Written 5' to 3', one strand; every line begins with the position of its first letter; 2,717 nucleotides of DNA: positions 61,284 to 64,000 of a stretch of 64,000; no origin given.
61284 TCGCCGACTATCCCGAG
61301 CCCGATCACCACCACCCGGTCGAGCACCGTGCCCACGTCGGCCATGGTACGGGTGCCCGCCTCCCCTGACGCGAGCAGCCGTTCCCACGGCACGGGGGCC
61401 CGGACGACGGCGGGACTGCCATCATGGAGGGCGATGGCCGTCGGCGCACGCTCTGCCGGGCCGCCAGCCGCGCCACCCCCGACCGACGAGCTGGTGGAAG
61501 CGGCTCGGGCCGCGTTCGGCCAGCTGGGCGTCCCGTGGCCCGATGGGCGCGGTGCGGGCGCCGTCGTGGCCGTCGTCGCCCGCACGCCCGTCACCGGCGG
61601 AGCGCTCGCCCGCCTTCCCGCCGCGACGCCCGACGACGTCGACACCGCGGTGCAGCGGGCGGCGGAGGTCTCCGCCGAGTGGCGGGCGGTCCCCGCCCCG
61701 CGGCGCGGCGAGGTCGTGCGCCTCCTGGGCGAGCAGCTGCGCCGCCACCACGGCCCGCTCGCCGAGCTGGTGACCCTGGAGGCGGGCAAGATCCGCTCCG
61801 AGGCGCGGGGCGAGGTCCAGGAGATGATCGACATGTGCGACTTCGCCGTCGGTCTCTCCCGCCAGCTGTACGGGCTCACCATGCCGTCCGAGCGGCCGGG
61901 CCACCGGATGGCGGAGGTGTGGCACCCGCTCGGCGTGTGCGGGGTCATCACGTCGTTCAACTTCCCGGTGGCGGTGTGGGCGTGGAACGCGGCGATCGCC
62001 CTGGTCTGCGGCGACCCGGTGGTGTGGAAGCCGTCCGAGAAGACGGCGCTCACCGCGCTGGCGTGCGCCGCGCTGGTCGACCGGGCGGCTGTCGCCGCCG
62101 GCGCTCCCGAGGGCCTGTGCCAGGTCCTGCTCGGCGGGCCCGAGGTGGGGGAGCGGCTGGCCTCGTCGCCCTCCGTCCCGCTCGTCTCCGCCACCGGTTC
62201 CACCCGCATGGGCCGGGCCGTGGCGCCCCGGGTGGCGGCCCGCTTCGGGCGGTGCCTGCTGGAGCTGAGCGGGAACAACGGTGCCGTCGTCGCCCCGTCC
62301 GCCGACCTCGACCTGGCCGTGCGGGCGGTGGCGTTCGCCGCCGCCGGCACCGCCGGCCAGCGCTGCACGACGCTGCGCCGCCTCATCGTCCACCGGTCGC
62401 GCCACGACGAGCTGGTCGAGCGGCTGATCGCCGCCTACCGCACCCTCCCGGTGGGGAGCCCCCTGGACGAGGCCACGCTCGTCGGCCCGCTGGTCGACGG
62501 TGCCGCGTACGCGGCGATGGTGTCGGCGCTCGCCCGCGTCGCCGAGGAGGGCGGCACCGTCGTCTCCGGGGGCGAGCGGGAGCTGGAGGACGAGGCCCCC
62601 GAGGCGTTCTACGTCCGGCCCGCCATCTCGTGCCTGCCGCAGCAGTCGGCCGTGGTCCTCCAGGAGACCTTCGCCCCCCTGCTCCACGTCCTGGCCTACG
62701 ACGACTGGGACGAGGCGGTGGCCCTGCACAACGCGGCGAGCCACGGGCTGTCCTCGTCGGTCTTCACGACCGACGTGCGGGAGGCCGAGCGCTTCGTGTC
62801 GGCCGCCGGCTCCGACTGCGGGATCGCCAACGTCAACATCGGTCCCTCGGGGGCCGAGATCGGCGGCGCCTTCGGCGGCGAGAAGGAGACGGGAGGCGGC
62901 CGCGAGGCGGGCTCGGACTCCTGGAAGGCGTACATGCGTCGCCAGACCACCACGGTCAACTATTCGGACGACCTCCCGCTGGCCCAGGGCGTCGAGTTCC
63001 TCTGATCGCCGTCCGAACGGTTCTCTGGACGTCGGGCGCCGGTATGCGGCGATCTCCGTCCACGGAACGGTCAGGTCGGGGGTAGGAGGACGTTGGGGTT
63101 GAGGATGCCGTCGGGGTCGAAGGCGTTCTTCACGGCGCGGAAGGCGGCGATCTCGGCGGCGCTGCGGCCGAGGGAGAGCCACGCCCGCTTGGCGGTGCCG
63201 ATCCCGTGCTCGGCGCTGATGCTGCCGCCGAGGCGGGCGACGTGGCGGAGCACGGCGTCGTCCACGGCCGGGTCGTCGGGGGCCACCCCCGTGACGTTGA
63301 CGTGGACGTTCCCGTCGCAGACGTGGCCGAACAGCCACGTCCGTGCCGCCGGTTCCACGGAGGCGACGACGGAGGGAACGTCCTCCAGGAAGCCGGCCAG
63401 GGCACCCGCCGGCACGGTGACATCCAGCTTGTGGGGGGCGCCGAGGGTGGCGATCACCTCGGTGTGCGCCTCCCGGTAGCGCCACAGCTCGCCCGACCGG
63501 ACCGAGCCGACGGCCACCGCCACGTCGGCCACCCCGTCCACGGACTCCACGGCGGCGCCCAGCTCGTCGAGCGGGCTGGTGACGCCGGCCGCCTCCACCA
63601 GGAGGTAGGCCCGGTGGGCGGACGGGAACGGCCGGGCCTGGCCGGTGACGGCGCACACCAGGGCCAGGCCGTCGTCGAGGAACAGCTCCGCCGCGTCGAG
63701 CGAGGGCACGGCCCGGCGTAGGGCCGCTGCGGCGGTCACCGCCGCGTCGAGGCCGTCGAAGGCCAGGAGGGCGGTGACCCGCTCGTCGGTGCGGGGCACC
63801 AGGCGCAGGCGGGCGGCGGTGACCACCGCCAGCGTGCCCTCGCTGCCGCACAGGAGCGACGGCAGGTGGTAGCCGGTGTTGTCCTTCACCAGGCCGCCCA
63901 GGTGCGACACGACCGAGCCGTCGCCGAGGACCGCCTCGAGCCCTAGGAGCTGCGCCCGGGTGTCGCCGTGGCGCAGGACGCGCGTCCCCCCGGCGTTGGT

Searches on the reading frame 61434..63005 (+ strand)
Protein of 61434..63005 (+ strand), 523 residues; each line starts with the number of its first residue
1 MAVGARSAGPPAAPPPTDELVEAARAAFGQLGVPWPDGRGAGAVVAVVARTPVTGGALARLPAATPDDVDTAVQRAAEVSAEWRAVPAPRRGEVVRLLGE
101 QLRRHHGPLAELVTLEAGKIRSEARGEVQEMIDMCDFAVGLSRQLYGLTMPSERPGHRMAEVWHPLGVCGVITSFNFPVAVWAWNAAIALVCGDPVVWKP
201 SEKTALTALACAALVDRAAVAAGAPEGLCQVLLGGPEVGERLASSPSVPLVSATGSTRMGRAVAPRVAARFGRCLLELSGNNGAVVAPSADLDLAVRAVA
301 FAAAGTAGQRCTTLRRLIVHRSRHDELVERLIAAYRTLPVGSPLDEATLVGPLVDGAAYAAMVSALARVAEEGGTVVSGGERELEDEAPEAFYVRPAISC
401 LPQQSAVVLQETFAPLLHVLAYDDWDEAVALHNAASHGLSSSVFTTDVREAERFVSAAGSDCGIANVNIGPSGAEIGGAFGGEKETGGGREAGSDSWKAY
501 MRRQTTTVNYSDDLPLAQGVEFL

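Call 22: search_protein_families(library=pfam, proteins=[window:61434-63005:+])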
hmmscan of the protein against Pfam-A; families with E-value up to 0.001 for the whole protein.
window:61434-63005:+ (523 aa): 1 family
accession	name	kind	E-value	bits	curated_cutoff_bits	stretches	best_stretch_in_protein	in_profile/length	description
PF00171.27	Aldedh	-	1.2e-128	430.1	23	1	50-505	12-460/461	Aldehyde dehydrogenase family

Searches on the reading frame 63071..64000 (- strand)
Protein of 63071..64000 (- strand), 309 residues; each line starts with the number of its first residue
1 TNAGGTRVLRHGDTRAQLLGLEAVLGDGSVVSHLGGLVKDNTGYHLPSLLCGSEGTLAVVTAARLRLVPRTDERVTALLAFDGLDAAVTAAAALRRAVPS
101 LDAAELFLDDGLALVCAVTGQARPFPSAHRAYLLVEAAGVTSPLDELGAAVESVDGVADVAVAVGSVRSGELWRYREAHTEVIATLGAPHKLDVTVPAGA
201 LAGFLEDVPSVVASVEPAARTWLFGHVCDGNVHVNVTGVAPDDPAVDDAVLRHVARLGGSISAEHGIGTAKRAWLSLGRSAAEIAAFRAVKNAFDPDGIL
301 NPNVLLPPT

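Call 22: search_protein_families(library=pfam, proteins=[window:63071-64000:-])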
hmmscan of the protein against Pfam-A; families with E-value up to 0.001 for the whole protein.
window:63071-64000:- (309 aa): 2 families
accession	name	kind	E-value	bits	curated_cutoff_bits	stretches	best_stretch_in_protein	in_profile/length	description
PF02913.24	FAD-oxidase_C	-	6.2e-42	144.5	21.2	1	73-303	4-246/248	FAD linked oxidases, C-terminal domain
PF01565.28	FAD_binding_4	-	0.00047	20.3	26.4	0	1-31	106-136/139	FAD binding domain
